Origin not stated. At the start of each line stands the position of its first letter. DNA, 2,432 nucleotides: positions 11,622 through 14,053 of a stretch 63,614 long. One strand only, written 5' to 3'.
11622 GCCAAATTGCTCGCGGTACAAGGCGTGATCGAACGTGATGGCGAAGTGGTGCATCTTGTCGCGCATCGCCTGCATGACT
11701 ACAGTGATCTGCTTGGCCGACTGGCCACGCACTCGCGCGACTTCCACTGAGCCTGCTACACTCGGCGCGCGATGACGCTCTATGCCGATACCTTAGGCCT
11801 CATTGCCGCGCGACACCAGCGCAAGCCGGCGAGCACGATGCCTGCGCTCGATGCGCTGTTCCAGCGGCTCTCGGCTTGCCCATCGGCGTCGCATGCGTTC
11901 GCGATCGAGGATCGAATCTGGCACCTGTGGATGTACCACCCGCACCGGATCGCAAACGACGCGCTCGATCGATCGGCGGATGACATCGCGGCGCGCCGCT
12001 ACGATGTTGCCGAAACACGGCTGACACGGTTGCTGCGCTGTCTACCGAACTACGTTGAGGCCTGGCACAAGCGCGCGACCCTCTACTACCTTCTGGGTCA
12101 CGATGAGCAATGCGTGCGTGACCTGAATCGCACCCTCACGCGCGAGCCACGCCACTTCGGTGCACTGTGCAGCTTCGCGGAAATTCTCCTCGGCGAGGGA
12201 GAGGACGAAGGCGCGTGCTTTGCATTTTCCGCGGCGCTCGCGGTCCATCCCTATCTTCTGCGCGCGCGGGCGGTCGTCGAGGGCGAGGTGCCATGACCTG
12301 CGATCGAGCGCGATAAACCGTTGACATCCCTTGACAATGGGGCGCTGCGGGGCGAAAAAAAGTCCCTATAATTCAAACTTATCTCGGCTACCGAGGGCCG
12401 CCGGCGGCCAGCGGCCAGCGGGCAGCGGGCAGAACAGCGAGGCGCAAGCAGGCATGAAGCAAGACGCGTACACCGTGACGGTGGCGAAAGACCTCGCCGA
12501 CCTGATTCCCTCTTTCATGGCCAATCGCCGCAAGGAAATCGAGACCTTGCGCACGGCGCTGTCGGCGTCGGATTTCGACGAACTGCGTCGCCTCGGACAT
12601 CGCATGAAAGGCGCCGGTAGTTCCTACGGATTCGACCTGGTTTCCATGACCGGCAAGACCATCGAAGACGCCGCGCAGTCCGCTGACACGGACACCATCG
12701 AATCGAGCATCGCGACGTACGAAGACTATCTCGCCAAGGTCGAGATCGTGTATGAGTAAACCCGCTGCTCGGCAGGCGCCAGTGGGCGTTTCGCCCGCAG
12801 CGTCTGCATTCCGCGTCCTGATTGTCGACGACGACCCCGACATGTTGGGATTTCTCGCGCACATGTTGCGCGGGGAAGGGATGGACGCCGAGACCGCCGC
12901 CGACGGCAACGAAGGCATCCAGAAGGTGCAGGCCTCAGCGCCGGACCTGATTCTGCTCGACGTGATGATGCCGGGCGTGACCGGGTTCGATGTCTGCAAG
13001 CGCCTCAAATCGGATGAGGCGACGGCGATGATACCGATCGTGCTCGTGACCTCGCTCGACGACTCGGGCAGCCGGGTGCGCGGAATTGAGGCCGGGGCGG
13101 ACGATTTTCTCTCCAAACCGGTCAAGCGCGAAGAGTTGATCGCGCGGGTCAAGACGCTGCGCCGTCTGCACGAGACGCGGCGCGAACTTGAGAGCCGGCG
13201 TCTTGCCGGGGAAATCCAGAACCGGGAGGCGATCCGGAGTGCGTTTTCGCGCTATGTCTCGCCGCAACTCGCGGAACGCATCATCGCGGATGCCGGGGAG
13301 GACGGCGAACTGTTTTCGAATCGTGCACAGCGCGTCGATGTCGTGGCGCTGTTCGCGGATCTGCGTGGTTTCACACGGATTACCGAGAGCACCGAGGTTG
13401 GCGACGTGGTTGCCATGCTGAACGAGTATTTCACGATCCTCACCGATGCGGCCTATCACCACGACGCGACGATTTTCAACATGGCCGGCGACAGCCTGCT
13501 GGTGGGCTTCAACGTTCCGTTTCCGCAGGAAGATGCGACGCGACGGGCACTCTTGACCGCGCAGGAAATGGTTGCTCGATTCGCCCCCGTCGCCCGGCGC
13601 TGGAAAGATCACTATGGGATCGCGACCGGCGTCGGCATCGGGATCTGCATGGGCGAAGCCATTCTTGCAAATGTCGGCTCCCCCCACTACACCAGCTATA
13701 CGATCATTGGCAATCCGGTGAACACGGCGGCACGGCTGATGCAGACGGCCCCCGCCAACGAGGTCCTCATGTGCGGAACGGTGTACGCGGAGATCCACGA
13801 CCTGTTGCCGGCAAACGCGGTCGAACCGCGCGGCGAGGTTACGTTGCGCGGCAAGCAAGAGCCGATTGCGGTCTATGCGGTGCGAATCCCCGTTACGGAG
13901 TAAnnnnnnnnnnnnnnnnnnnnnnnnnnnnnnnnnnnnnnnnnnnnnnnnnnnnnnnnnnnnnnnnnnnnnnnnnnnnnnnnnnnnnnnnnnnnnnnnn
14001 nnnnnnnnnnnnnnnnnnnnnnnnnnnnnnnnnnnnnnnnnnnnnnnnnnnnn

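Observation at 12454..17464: Multi-step His-Asp phosphorelay whose terminal outputs are a nucleotide cyclase and a Hanks Ser/Thr kinase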

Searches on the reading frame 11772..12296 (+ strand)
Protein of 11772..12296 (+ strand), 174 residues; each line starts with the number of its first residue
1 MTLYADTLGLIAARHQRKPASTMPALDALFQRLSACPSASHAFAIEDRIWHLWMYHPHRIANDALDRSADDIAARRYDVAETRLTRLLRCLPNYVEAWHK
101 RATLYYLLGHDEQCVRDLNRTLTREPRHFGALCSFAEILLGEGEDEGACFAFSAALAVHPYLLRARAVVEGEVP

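Call 3: search_protein_families(library=pfam, proteins=[window:11772-12296:+], max_evalue=0.01)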
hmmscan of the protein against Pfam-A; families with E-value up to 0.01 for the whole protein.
window:11772-12296:+ (174 aa): 5 families
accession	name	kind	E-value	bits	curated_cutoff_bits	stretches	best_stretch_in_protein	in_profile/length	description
PF13431.12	TPR_17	-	4.5e-06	27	24.4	1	85-114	3-32/34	Tetratricopeptide repeat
PF07719.23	TPR_2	-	5.6e-06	26.5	27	0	96-128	2-34/34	Tetratricopeptide repeat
PF20225.4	DUF6584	-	1.1e-05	25.9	27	1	62-112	4-54/171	Family of unknown function (DUF6584)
PF13428.12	TPR_14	-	2.3e-05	25.1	23.5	0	95-136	1-42/44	Tetratricopeptide repeat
PF13371.12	TPR_9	-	0.00014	22.3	35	1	73-127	7-61/73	Tetratricopeptide repeat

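Call 7: search_protein_families(library=ncbifam, proteins=[window:11772-12296:+], max_evalue=0.001)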
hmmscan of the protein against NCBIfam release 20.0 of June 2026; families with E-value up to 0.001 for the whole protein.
window:11772-12296:+ (174 aa): 0 families

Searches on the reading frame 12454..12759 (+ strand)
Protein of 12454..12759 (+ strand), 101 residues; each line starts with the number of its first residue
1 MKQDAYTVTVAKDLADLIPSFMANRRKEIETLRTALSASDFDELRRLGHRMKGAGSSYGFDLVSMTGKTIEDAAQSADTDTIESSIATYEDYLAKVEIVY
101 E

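Call 3: search_protein_families(library=pfam, proteins=[window:12454-12759:+], max_evalue=0.01)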
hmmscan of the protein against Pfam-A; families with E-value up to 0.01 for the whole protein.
window:12454-12759:+ (101 aa): 1 family
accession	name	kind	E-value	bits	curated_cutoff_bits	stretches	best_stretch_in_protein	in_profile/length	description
PF01627.28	Hpt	-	2.4e-10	40.9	24.6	1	20-95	5-80/84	Hpt domain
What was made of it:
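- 12454..12759 (+): Free histidine phosphotransfer protein (Hpt, 101 aa). The phospho-accepting His49 sits in the motif H-R-M-K-G. PF01627, E 2.4e-10, above the cut-off (call 3).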

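Call 7: search_protein_families(library=ncbifam, proteins=[window:12454-12759:+], max_evalue=0.001)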
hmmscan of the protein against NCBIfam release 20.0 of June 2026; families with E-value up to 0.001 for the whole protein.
window:12454-12759:+ (101 aa): 3 families
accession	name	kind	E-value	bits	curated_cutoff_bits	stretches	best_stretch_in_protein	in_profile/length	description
NF008302.0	PRK11091.1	equivalog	0.00013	20.4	838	1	16-87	685-756/779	aerobic respiration two-component sensor histidine kinase ArcB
NF007907.0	PRK10618.1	equivalog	0.00063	17.8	634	1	27-95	821-889/893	phosphotransferase RcsD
TIGR02956.1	TMAO_torS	equivalog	0.00088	17.5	676.5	1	11-82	877-948/967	TMAO reductase system sensor histidine kinase/response regulator TorS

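Call 76: search_protein_families(library=padloc, proteins=[window:12454-12759:+], max_evalue=0.001)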
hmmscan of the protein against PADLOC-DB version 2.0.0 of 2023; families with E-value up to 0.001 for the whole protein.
window:12454-12759:+ (101 aa): 0 families

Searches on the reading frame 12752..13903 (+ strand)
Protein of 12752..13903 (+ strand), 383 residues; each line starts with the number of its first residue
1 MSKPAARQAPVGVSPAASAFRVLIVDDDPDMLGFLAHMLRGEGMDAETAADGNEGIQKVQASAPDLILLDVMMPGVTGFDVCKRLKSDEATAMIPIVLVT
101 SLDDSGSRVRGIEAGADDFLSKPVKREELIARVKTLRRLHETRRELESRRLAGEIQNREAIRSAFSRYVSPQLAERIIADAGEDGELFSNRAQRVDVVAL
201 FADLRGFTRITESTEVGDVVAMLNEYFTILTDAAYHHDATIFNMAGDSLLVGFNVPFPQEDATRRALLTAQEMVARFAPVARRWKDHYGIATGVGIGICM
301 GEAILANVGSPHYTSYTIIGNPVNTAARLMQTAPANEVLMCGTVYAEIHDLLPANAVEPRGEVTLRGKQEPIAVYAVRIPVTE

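Call 3: search_protein_families(library=pfam, proteins=[window:12752-13903:+], max_evalue=0.01)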
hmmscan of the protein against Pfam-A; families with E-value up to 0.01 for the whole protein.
window:12752-13903:+ (383 aa): 2 families
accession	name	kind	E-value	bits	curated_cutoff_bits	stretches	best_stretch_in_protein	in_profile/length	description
PF00072.30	Response_reg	-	1.4e-30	106.1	30.2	1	22-134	1-111/111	Response regulator receiver domain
PF00211.25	Guanylate_cyc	-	6.5e-16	58.9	21.9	1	196-372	8-177/183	Adenylate and Guanylate cyclase catalytic domain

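Call 7: search_protein_families(library=ncbifam, proteins=[window:12752-13903:+], max_evalue=0.001)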
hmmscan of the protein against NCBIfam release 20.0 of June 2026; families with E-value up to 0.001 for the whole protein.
window:12752-13903:+ (383 aa): 99 families (the best 25 are shown)
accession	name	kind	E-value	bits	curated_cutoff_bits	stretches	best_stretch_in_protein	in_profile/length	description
NF007135.0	PRK09581.1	equivalog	8.4e-43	146.8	474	1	21-153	4-136/457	PleD family two-component system response regulator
NF040689.1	MtrAB_MtrA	equivalog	2.6e-32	111.9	300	1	22-152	1-130/219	MtrAB system response regulator MtrA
TIGR02154.1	PhoB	equivalog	4.6e-32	111.1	296.2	1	21-144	4-128/226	phosphate regulon transcriptional regulator PhoB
NF045944.1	ResRegRpaBCyano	equivalog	1.6e-30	106.2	330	1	23-153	1-129/229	response regulator transcription factor RpaB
NF053854.1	RespRegPhoBBctds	equivalog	1.8e-27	96.2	270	1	22-145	1-124/225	two-component system response regulator PhoB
NF040534.1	resp_reg_YycF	equivalog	3e-27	95.4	340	1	21-157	2-135/231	response regulator YycF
NF008296.0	PRK11083.1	equivalog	8.8e-27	94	273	1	20-159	4-141/228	two-component system response regulator CreB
NF007005.1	PRK09468.1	equivalog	3.2e-26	92.2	331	1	20-140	4-122/237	osmolarity response regulator transcription factor OmpR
NF007982.1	PRK10710.1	equivalog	3.5e-26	92.2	380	1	18-151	6-136/235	envelope stress response regulator BaeR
NF041733.1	resp_reg_CseB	equivalog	3.5e-26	92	350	1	21-145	2-124/228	two-component system response regulator CseB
NF045991.1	RespRegCtrARhodob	equivalog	7.2e-26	91.3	350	1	21-138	2-117/224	response regulator transcription factor CtrA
TIGR01387.1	cztR_silR_copR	subfamily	8.5e-24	84.4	279.2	1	22-163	1-142/218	heavy metal response regulator transcription factor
NF007546.0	PRK10161.1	equivalog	1.4e-23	83.7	471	1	19-138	2-121/229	phosphate response regulator transcription factor PhoB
NF041734.1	resp_reg_RppA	equivalog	1.7e-23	83.1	250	1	21-141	2-122/229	two-component system response regulator RppA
NF008199.0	PRK10955.1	equivalog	3e-22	79.7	341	1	21-142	3-121/232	envelope stress response regulator transcription factor CpxR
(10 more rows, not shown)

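Call 76: search_protein_families(library=padloc, proteins=[window:12752-13903:+], max_evalue=0.001)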
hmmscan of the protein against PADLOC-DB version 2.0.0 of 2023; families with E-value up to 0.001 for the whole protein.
window:12752-13903:+ (383 aa): 13 families
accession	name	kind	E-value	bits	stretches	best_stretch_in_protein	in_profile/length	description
PDLC00734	PycC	-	1.9e-17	61.5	1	133-353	128-345/374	Pycsar cyclase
PDLC02367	PycC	-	1e-15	55.8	1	184-350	32-194/226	-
PDLC02369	PycC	-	8.4e-11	39.9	1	195-350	45-193/248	-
PDLC02366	PycC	-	4.8e-09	33.7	1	260-348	116-201/486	-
PDLC00766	PycC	-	2e-08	32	1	188-351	35-198/232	Pycsar cyclase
PDLC00762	PycC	-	6.4e-08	29.9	1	262-336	122-194/508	Pycsar cyclase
PDLC00405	SduA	-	7e-07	27.1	1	18-78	5-65/323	DUF4263 domain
PDLC00763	PycC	-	2.2e-06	25.2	1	195-351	52-210/268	Pycsar cyclase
PDLC00765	PycC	-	7.3e-06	23.3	1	188-352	248-416/477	Pycsar cyclase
PDLC02370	PycC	-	2.7e-05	21.7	1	197-346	82-236/340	-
PDLC02368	PycC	-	6.8e-05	20.6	1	192-350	40-202/234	-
PDLC00764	PycC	-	8.7e-05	19.6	1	141-350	41-254/449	Pycsar cyclase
PDLC04055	PD-T4-6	-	0.00012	18.9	1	17-139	363-485/496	-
